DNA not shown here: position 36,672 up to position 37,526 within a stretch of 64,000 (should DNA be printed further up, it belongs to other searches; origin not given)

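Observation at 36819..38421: Kazal-like-domain lipoprotein with 10x acidic octapeptide repeat, immediately downstream of aat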

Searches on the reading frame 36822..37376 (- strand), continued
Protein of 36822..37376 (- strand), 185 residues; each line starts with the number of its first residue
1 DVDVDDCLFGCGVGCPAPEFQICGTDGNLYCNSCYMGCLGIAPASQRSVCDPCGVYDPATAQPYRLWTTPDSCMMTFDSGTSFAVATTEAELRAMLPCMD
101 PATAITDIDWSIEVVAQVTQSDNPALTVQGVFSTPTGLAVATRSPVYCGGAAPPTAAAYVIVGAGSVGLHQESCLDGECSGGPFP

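Call 30: search_protein_families(library=pfam, proteins=[P0026, P0027, P0029, P0030, P0034, P0038, P0040, P0046, P0044, P0056], max_evalue=0.01)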
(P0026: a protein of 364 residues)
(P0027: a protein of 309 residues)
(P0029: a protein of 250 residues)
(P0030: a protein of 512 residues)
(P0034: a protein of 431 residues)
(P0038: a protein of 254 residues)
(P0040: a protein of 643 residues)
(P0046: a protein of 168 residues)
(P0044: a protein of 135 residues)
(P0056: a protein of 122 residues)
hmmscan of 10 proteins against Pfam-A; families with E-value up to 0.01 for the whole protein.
P0026 (364 aa): 1 family
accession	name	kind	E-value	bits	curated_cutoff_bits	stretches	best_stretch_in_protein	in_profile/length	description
PF07648.20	Kazal_2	-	0.00027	21.4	22.8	1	113-141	5-34/48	Kazal-type serine protease inhibitor domain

P0027 (309 aa): 0 families

P0029 (250 aa): 2 families
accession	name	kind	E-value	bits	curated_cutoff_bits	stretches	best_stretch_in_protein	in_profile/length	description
PF07648.20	Kazal_2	-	1.1e-08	35.5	22.8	1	130-163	1-35/48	Kazal-type serine protease inhibitor domain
PF00050.26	Kazal_1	-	5e-06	26.9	21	0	186-215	8-37/49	Kazal-type serine protease inhibitor domain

P0030 (512 aa): 3 families
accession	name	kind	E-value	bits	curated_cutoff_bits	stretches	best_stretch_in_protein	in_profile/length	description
PF05375.19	Pacifastin_I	-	7.8e-08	32.4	27.9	1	139-168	1-31/40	Pacifastin inhibitor (LCMII)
PF23244.1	VWF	-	0.0015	18.5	27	1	146-163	9-26/28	Von Willebrand factor-like domain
PF07648.20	Kazal_2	-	0.0074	16.8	22.8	1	254-291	2-40/48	Kazal-type serine protease inhibitor domain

P0034 (431 aa): 4 families
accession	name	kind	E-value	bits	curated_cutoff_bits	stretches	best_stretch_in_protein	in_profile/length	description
PF05375.19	Pacifastin_I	-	6.6e-08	32.6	27.9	1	223-251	2-31/40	Pacifastin inhibitor (LCMII)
PF23244.1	VWF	-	0.00029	20.8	27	1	231-247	11-27/28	Von Willebrand factor-like domain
PF00050.26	Kazal_1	-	0.00069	20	21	0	181-205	8-31/49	Kazal-type serine protease inhibitor domain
PF07648.20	Kazal_2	-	0.00091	19.7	22.8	1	262-287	5-31/48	Kazal-type serine protease inhibitor domain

P0038 (254 aa): 2 families
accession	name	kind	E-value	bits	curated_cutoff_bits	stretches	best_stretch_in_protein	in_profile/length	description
PF07648.20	Kazal_2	-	2e-06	28.2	22.8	1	141-168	5-33/48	Kazal-type serine protease inhibitor domain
PF00050.26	Kazal_1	-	0.00071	20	21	0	193-218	8-33/49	Kazal-type serine protease inhibitor domain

P0040 (643 aa): 2 families
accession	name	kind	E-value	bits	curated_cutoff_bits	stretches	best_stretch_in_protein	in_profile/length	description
PF05375.19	Pacifastin_I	-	1.9e-10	40.7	27.9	3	227-262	1-37/40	Pacifastin inhibitor (LCMII)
PF23244.1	VWF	-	3.4e-05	23.8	27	2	150-171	4-25/28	Von Willebrand factor-like domain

P0046 (168 aa): 4 families
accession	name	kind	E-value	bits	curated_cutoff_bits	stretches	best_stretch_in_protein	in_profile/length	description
PF07648.20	Kazal_2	-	1.4e-05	25.6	22.8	1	29-64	2-38/48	Kazal-type serine protease inhibitor domain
PF05375.19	Pacifastin_I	-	5.8e-05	23.2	27.9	1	140-167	4-30/40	Pacifastin inhibitor (LCMII)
PF23244.1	VWF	-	0.00055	19.9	27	1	149-164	12-27/28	Von Willebrand factor-like domain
PF00050.26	Kazal_1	-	0.0084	16.5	21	0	90-119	8-36/49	Kazal-type serine protease inhibitor domain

P0044 (135 aa): 0 families

P0056 (122 aa): 2 families
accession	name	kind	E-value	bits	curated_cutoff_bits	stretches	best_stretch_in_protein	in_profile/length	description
PF07648.20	Kazal_2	-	1.7e-05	25.3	22.8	1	31-69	4-44/48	Kazal-type serine protease inhibitor domain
PF00050.26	Kazal_1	-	0.0021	18.4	21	0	32-60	8-36/49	Kazal-type serine protease inhibitor domain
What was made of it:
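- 37227..37358 (-): 8-cysteine Kazal-like module (residues 116-159): Ca-x3-C1-x3-C2-x7-C3-x7-Ce-x2-C4-x3-C5-x11-C6. Sister modules pass the Pfam Kazal_2 cut-off (call 30).
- On Kazal domain (Pfam Kazal_1 PF00050 / Kazal_2 PF07648; MEROPS I1): Sister modules of the same 8-Cys subtype do pass Kazal_2: P0029 35.5, P0038 28.2, P0046 25.6 and P0056 25.3 bits (call 30).
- Sister 8-Cys modules score 25-35 bits against the 22.8 cut-off of Pfam Kazal_2 (call 30). In P0030, P0034 and P0040 the same proteins also carry pacifastin-like modules above the Pfam cut-off (call 30). Relatives combine these modules with pacifastin-like inhibitor modules (call 30).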

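Call 31: search_protein_families(library=pfam, proteins=[P0071, P0072, P0074, P0085, P0094, P0102, P0130, P0143, P0078, P0069], max_evalue=1)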
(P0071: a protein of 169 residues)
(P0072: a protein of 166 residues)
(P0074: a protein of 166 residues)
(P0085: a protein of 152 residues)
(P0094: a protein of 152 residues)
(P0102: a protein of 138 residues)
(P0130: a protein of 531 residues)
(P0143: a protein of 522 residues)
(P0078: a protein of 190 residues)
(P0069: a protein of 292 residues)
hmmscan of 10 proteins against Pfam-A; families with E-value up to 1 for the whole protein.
P0071 (169 aa): 0 families

P0072 (166 aa): 0 families

P0074 (166 aa): 0 families

P0085 (152 aa): 0 families

P0094 (152 aa): 0 families

P0102 (138 aa): 0 families

P0130 (531 aa): 0 families

P0143 (522 aa): 0 families

P0078 (190 aa): 0 families

P0069 (292 aa): 1 family
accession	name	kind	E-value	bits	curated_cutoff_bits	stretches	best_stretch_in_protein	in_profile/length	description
PF01033.22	Somatomedin_B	-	0.0083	16.9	23.1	1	39-75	3-39/40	Somatomedin B domain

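Call 54: find_encoding_contigs(protein=P0030, flank=6000, max_places=3)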
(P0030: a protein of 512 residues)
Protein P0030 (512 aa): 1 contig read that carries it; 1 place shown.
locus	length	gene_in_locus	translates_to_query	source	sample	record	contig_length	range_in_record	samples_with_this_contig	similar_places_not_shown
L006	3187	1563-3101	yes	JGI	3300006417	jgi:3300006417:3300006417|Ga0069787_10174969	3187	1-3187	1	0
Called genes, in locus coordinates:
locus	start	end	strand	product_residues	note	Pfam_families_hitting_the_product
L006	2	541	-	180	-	?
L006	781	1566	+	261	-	-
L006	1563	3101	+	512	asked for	PF05375:Pacifastin_I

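Call 56: find_related_loci(query=A2, collection=genome_contigs, flank=8000)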
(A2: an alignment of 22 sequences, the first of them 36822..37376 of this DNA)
Query A2 (185 aa) in genome_contigs; peptide patterns used: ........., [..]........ (x = any residue, [..] = any of these).
15 stretches matched a pattern; 10 encode a relative of the query (tblastn E <= 1e-3); 10 distinct loci.
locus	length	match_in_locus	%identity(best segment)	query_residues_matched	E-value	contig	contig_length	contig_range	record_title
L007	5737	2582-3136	95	1-185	6e-120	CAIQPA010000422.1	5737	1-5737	MAG: uncultured delta proteobacterium isolate ErkenSummer_bin-2361 genome assembly, contig: bin-2361:422/690, whole geno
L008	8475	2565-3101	93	7-185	1e-111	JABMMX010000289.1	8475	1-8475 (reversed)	MAG: Deltaproteobacteria bacterium isolate bin.666 k141_5184214, whole genome shotgun sequence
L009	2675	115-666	89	2-185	2e-115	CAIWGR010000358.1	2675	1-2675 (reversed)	MAG: uncultured delta proteobacterium isolate Ki3-D3_bin-0810 genome assembly, contig: bin-0810:358/726, whole genome sh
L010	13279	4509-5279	40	1-180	2e-33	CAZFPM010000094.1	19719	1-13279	MAG TPA_asm: uncultured Myxococcales bacterium isolate SRP308112_co1_392 genome assembly, contig: NODE_4343_length_19719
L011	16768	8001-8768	32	4-179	1e-22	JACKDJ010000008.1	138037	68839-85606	MAG: Myxococcales bacterium isolate HK-STAS-MYXO-4 HK-STAS-MYXO-4_8, whole genome shotgun sequence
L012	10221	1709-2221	31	3-174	6e-22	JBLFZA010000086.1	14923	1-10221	MAG: Bradymonadia bacterium isolate 3300053784_121 Ga0535638_0004910, whole genome shotgun sequence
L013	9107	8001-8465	59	1-51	6e-16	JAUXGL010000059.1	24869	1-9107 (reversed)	MAG: Deltaproteobacteria bacterium isolate CSMAG_2928 CSMAG_2928_k117_7822395_length_24869_cov_9.9721, whole genome shot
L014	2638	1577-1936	55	3-65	5e-15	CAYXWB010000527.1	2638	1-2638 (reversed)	MAG TPA_asm: uncultured Bradymonadales bacterium isolate SRP220891_co3_74 genome assembly, contig: NODE_102502_length_26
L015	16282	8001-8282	58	3-40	9e-11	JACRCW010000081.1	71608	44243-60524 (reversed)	MAG: Deltaproteobacteria bacterium isolate NC_groundwater_1656_Pr3_B-0.1um_70_40 SR-2_scaffold_141_1491983, whole genome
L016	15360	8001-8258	34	103-185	4e-7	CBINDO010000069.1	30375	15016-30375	MAG TPA_asm: uncultured bacterium isolate SRR16817062_binner13_Refined_9 genome assembly, contig: ERZ27393189.396, whole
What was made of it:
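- Tried and rejected: The closer alignment A2 worked (call 56).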

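Call 57: find_encoding_contigs(protein=P0028, flank=7000, max_places=2)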
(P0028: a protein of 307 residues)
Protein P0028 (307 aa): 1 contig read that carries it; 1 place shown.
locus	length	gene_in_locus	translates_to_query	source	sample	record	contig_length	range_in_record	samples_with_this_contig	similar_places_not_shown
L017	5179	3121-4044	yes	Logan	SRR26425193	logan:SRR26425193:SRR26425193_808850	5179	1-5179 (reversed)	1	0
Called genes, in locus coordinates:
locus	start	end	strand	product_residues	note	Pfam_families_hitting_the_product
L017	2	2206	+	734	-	?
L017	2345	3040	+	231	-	-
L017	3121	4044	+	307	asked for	-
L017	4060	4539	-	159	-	-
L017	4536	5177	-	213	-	?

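Call 58: find_encoding_contigs(protein=P0074, flank=7000, max_places=2)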
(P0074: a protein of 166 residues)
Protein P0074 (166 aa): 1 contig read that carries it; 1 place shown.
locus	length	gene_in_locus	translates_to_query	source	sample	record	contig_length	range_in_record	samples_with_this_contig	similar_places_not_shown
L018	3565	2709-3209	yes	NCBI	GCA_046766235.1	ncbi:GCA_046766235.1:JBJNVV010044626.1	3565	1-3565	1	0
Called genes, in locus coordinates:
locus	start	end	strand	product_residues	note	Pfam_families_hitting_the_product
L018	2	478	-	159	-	?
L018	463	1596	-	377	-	-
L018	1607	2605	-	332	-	PF08545:ACP_syn_III, PF08541:ACP_syn_III_C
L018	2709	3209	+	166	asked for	-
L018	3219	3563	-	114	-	?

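Call 59: find_encoding_contigs(protein=P0072, flank=7000, max_places=2)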
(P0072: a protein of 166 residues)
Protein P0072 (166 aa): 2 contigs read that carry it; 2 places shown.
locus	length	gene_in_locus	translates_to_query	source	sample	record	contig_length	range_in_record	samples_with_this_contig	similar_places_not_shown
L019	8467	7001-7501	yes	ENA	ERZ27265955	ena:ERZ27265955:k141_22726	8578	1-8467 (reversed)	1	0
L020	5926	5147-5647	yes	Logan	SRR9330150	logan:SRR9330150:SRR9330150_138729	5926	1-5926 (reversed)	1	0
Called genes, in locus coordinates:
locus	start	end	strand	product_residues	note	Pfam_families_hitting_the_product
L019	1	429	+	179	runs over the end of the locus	?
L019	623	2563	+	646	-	PF16177:ACAS_N, PF00501:AMP-binding, PF13193:AMP-binding_C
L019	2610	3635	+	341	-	PF00561:Abhydrolase_1, PF12697:Abhydrolase_6 (weak), PF12146:Hydrolase_4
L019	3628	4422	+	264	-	PF01149:Fapy_DNA_glyco, PF06831:H2TH, PF06827:zf-FPG_IleRS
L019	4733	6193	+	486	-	PF00916:Sulfate_transp, PF01740:STAS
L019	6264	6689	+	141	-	PF00582:Usp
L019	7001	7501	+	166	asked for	-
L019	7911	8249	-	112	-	-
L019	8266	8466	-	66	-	?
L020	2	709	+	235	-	?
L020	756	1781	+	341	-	PF00561:Abhydrolase_1, PF12697:Abhydrolase_6 (weak), PF12146:Hydrolase_4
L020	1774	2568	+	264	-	PF01149:Fapy_DNA_glyco, PF06831:H2TH, PF06827:zf-FPG_IleRS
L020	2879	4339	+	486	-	PF00916:Sulfate_transp, PF01740:STAS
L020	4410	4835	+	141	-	PF00582:Usp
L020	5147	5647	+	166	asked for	-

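Call 65: search_protein_families(library=pfam, proteins=[L010:3242-4015:+, L011:6457-7266:+, L006:781-1563:+, L017:2345-3037:+, L010:3999-5291:+, L011:7206-8789:+, L012:809-2251:+], max_evalue=0.01)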
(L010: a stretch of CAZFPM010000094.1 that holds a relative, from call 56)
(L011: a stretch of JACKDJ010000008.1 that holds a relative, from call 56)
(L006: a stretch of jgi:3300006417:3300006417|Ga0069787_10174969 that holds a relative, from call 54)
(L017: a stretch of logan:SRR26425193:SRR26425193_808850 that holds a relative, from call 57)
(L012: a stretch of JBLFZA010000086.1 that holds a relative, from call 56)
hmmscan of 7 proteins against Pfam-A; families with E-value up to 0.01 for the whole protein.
L010:3242-4015:+ (258 aa): 3 families
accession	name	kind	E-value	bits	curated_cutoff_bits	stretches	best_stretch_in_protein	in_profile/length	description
PF13384.12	HTH_23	-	2.5e-05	24.4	24.6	1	46-77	9-40/50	Homeodomain-like domain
PF04545.22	Sigma70_r4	-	0.0016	18.4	24.1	0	53-75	19-41/50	Sigma-70, region 4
PF20432.4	Xre-like-HTH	-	0.0055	17.4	25.8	1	42-80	10-48/63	Antitoxin Xre-like helix-turn-helix domain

L011:6457-7266:+ (270 aa): 4 families
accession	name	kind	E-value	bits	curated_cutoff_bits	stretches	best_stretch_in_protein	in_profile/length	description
PF13384.12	HTH_23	-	3e-05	24.1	24.6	1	66-88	15-37/50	Homeodomain-like domain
PF02954.25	HTH_8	-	0.0041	17.3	22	0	73-84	23-34/42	Bacterial regulatory protein, Fis family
PF04545.22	Sigma70_r4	-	0.0043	17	24.1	0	65-90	17-42/50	Sigma-70, region 4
PF13518.12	HTH_28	-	0.0067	16.9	25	0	66-89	10-33/52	Helix-turn-helix domain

L006:781-1563:+ (261 aa): 5 families
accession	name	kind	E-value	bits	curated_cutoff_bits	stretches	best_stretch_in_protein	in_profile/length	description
PF13384.12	HTH_23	-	0.0003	21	24.6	1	57-81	15-39/50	Homeodomain-like domain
PF13518.12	HTH_28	-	0.0027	18.2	25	0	57-79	10-32/52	Helix-turn-helix domain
PF04545.22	Sigma70_r4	-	0.0028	17.6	24.1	0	57-76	18-37/50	Sigma-70, region 4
PF12728.13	HTH_17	-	0.004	17.8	27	0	61-79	3-21/51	Helix-turn-helix domain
PF13545.12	HTH_Crp_2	-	0.0065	16.8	27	0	19-86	1-49/70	Crp-like helix-turn-helix domain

L017:2345-3037:+ (231 aa): 0 families

L010:3999-5291:+ (431 aa): 4 families
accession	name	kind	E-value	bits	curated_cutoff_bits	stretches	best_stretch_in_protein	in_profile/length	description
PF05375.19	Pacifastin_I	-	6.6e-08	32.6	27.9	1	223-251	2-31/40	Pacifastin inhibitor (LCMII)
PF23244.1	VWF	-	0.00029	20.8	27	1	231-247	11-27/28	Von Willebrand factor-like domain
PF00050.26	Kazal_1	-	0.00069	20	21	0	181-205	8-31/49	Kazal-type serine protease inhibitor domain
PF07648.20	Kazal_2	-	0.00091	19.7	22.8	1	262-287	5-31/48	Kazal-type serine protease inhibitor domain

L011:7206-8789:+ (528 aa): 1 family
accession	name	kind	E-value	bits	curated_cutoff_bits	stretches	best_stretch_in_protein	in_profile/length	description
PF05375.19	Pacifastin_I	-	1.9e-06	27.9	27.9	1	157-185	1-30/40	Pacifastin inhibitor (LCMII)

L012:809-2251:+ (481 aa): 1 family
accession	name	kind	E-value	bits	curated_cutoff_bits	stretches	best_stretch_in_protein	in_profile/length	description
PF05375.19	Pacifastin_I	-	4.5e-12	45.9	27.9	2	94-125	2-32/40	Pacifastin inhibitor (LCMII)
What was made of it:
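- Closest known: Bacterial pacifastin-like domains reported in Myxobacteria and CPR genomes. Same: Relatives of this protein carry such modules next to the Kazal-like ones (calls 30, 65).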

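Call 68: search_protein_families(library=pfam, proteins=[P0098, P0120, P0105, P0106, P0115, P0117, P0147, P0158, P0159, P0168], max_evalue=0.01)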
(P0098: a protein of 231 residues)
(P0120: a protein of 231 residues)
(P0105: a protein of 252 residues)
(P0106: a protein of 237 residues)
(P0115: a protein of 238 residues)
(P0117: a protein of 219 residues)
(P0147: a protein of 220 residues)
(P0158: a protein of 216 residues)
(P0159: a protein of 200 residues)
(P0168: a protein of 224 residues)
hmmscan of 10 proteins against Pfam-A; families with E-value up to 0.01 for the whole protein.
P0098 (231 aa): 0 families

P0120 (231 aa): 0 families

P0105 (252 aa): 0 families

P0106 (237 aa): 0 families

P0115 (238 aa): 0 families

P0117 (219 aa): 0 families

P0147 (220 aa): 0 families

P0158 (216 aa): 0 families

P0159 (200 aa): 0 families

P0168 (224 aa): 0 families
